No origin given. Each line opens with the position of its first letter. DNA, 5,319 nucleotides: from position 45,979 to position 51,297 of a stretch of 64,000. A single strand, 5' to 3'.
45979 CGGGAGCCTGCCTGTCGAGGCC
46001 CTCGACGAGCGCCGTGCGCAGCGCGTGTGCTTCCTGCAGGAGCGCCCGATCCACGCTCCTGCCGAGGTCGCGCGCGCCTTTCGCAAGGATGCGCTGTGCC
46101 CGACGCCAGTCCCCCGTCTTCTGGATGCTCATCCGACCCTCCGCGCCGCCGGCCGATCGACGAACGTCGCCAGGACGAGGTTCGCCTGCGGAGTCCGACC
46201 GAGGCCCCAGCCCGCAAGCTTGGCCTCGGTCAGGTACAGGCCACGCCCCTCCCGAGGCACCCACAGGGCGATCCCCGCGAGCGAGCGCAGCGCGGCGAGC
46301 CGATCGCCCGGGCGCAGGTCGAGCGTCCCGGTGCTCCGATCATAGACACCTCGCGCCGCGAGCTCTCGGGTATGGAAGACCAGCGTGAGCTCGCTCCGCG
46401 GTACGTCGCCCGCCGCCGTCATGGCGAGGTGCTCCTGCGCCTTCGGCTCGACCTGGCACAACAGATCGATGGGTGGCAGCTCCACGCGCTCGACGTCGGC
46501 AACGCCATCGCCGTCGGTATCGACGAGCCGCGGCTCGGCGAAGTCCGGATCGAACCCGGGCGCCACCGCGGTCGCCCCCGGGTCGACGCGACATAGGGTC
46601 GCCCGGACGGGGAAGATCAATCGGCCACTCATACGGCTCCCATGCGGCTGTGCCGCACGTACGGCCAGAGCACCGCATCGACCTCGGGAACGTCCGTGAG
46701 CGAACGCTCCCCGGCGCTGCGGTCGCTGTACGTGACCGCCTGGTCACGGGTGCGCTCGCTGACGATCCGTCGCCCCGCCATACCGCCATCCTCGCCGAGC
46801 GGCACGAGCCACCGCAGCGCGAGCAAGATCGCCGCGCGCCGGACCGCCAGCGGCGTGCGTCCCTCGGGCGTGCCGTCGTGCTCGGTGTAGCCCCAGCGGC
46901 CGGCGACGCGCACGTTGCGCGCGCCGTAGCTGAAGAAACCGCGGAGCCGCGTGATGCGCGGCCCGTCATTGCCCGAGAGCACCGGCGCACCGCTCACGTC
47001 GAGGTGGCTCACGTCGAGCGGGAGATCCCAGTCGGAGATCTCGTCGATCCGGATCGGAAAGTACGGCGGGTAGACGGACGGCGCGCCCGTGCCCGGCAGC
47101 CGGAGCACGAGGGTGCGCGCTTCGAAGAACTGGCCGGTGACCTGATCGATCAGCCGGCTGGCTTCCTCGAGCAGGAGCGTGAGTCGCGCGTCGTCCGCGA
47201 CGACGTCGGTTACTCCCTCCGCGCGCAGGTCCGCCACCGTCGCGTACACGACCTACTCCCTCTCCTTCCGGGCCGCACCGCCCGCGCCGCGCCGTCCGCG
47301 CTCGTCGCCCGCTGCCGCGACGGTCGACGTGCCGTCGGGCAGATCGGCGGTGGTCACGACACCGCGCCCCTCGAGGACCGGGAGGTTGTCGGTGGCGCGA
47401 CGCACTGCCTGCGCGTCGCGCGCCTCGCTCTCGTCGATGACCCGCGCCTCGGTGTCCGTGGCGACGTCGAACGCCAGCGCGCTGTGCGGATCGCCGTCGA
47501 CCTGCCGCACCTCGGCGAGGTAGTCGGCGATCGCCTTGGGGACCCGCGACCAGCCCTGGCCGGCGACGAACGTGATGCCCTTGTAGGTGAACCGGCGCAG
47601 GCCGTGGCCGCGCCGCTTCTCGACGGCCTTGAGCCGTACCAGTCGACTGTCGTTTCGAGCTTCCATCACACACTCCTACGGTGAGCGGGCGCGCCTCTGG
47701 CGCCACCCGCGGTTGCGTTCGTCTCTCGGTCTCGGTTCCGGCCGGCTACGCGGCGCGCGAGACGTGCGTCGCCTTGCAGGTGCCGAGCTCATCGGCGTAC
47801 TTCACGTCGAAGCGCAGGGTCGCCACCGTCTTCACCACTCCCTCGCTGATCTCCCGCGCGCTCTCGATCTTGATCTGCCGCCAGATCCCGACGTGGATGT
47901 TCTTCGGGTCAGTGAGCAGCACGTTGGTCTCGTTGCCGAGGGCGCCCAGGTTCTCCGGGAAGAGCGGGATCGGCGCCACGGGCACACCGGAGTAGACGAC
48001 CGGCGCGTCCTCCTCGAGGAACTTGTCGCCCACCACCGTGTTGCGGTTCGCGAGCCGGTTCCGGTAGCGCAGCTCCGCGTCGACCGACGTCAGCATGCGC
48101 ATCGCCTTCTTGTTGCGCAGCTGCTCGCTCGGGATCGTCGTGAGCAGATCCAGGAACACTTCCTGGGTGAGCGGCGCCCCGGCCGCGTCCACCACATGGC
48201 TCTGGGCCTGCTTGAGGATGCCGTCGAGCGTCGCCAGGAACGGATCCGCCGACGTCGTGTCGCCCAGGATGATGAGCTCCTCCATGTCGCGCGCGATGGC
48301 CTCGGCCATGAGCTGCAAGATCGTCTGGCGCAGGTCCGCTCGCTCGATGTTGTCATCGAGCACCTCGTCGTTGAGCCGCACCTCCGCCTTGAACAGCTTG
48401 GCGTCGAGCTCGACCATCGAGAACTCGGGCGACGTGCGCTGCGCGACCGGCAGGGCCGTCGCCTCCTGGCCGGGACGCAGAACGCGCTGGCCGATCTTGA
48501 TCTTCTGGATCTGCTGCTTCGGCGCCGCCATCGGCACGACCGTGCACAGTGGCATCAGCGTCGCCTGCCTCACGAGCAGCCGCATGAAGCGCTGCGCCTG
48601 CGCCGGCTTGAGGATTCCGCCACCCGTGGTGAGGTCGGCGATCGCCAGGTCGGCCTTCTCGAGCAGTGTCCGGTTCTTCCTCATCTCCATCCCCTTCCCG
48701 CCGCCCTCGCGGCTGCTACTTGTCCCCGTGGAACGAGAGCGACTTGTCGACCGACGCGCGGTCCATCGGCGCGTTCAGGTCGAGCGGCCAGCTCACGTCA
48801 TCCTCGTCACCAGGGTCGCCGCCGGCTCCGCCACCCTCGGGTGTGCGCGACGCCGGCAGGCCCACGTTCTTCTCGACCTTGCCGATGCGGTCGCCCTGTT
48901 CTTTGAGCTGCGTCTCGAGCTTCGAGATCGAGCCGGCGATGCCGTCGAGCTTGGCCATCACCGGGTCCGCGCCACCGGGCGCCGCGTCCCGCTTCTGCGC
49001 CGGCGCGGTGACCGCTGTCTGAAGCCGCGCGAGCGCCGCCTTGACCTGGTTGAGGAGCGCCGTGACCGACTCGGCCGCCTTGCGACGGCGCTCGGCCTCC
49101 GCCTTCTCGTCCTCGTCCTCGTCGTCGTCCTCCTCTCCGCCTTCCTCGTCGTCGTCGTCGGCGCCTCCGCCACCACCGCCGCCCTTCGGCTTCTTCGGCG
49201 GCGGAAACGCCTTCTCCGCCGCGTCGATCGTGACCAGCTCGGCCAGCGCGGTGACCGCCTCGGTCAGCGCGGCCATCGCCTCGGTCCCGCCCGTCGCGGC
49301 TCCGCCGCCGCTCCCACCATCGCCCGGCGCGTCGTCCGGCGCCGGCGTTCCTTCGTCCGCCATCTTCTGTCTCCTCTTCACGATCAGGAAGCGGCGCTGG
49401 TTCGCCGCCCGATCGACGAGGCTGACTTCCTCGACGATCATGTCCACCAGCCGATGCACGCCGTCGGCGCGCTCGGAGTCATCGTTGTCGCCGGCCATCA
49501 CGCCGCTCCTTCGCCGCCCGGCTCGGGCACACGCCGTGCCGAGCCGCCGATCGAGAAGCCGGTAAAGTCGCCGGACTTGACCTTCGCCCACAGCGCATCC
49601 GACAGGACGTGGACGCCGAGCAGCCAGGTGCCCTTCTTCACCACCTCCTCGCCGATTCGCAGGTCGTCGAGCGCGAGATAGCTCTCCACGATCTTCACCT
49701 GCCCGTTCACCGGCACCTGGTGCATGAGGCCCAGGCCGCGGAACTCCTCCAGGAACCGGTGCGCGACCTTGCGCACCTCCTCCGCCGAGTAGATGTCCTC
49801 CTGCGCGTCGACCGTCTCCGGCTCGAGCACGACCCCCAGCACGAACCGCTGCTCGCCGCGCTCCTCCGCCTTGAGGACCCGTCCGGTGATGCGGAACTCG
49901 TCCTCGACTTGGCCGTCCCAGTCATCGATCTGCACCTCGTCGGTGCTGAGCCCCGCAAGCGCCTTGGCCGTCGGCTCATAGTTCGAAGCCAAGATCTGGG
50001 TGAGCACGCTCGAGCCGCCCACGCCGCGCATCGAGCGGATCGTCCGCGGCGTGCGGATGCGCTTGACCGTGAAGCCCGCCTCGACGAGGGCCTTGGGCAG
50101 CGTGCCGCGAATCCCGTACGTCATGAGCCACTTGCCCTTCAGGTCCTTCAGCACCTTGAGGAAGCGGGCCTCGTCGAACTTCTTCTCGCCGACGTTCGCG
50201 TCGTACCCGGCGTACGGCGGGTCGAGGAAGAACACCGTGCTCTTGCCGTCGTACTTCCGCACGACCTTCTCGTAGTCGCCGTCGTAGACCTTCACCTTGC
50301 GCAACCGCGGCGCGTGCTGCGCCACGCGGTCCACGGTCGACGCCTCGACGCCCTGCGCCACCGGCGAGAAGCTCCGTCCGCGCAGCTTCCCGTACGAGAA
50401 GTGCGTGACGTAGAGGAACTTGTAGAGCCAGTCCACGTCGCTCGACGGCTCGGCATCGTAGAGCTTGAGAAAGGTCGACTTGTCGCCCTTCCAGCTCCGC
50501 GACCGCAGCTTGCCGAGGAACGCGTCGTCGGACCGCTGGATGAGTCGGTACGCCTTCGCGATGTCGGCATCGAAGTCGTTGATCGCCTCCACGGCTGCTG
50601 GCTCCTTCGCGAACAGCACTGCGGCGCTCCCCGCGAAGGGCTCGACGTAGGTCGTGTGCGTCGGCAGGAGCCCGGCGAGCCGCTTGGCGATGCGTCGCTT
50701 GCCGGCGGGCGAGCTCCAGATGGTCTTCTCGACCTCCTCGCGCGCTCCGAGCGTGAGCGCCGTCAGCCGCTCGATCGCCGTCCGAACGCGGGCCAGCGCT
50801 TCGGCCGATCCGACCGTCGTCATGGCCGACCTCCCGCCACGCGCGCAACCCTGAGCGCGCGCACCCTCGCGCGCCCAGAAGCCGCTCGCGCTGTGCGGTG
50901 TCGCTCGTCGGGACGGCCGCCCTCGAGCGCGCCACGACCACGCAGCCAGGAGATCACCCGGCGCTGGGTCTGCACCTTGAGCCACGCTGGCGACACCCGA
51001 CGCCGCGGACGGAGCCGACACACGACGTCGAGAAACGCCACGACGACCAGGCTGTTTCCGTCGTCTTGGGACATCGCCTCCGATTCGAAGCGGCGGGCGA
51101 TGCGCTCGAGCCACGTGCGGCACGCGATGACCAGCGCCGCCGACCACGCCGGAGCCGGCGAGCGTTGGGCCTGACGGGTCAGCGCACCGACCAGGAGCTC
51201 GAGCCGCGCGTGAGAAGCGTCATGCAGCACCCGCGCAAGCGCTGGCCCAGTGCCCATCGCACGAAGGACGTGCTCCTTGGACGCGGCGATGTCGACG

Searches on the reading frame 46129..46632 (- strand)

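Call 45: search_protein_families(library=phrogs, proteins=[window:46129-46632:-], max_evalue=0.001)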
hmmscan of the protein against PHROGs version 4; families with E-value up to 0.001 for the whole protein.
window:46129-46632:- (167 aa): 1 family
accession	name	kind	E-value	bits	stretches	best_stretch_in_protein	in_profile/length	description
phrog_14218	-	unknown function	1e-42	146.8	1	1-165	1-172/174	-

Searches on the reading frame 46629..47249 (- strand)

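Call 45: search_protein_families(library=phrogs, proteins=[window:46629-47249:-], max_evalue=0.001)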
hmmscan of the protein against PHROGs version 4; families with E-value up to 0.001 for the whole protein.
window:46629-47249:- (206 aa): 2 families
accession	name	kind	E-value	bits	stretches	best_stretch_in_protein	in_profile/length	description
phrog_442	-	connector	2.6e-21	77.1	1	2-205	87-268/270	head-tail adaptor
phrog_477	-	connector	2.7e-05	24.9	1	121-204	83-171/220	head-tail adaptor Ad1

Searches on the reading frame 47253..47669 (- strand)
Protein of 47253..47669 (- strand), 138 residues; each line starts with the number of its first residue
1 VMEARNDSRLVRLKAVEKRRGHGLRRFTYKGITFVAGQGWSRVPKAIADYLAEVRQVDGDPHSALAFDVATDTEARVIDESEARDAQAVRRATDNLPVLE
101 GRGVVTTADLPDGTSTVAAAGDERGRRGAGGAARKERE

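Call 45: search_protein_families(library=phrogs, proteins=[window:47253-47669:-], max_evalue=0.001)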
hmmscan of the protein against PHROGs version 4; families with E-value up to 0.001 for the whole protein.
window:47253-47669:- (138 aa): 1 family
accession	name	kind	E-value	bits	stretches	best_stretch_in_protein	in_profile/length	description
phrog_13538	-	unknown function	1.9e-31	109.6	1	7-114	3-112/125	-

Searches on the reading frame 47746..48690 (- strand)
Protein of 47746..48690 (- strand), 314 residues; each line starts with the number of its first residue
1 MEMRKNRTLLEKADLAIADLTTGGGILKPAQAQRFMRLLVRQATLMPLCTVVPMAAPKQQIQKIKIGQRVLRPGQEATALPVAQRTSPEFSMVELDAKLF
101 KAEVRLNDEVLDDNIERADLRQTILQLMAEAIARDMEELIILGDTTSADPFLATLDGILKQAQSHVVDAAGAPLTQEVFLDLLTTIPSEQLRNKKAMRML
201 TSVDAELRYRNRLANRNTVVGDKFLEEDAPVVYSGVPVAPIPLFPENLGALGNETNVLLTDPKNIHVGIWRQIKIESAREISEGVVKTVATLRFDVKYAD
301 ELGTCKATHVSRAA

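Call 45: search_protein_families(library=phrogs, proteins=[window:47746-48690:-], max_evalue=0.001)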
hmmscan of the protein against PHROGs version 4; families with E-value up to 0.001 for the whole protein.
window:47746-48690:- (314 aa): 3 families
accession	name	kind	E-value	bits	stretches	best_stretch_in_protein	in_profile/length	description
phrog_1623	-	head and packaging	3.4e-94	316.6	1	3-309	2-302/305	virion structural protein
phrog_10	-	head and packaging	1.1e-13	52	1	8-297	352-623/752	major head protein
phrog_11320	-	unknown function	1.7e-07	31.5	1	118-248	115-243/324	-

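Call 72: search_protein_families(library=pfam, proteins=[window:47746-48690:-], max_evalue=0.001)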
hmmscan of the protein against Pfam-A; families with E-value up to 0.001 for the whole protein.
window:47746-48690:- (314 aa): 1 family
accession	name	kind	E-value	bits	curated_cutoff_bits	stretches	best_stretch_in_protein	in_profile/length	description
PF05065.19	Phage_capsid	-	5.5e-14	52.7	24.2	1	23-300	1-271/280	Phage capsid family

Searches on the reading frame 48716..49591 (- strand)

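Call 45: search_protein_families(library=phrogs, proteins=[window:48716-49591:-], max_evalue=0.001)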
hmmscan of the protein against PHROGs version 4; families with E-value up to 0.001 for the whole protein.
window:48716-49591:- (291 aa): 2 families
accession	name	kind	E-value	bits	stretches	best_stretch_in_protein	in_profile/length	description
phrog_13975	-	unknown function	1.9e-31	111.1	2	44-120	10-89/229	-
phrog_3017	-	head and packaging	6.6e-06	26.6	0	47-77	4-34/402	head maturation protease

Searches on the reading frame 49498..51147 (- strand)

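Call 45: search_protein_families(library=phrogs, proteins=[window:49498-51147:-], max_evalue=0.001)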
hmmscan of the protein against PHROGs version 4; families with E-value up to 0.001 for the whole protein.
window:49498-51147:- (549 aa): 11 families
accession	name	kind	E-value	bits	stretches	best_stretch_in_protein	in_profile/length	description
phrog_13242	-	unknown function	5.3e-185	616.7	1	115-543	6-429/450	-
phrog_56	-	other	7.1e-39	135.6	1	149-398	70-331/647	DNA methyltransferase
phrog_3017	-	head and packaging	4.1e-36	126.1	1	415-539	33-154/402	head maturation protease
phrog_1530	-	other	1.1e-31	111.5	1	424-543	237-355/379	DNA methyltransferase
phrog_34096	-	head and packaging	3.2e-18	66.7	1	423-534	125-232/412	head maturation protease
phrog_15223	-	other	2.8e-17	64.3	1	431-533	11-110/199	protease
phrog_33677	-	head and packaging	8.6e-14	52.5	1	428-538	151-265/564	head maturation protease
phrog_1996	-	other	3.3e-10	41.1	1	271-393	23-144/150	DNA methyltransferase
phrog_19260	-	unknown function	3.7e-09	37.4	1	428-536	42-149/253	-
phrog_26743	-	unknown function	6e-08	33.1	1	431-535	23-131/465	-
phrog_23217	-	unknown function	5.5e-06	27.5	1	148-194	11-57/109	-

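Call 72: search_protein_families(library=pfam, proteins=[window:49498-51147:-], max_evalue=0.001)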
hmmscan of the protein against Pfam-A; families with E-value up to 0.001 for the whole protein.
window:49498-51147:- (549 aa): 2 families
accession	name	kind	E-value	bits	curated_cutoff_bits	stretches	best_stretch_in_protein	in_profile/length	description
PF14550.11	Peptidase_S78_2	-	3.2e-29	101.9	24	1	428-539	8-124/126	Putative phage serine protease XkdF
PF02086.21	MethyltransfD12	-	1.7e-15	57.9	22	1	149-336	4-217/253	D12 class N6 adenine-specific DNA methyltransferase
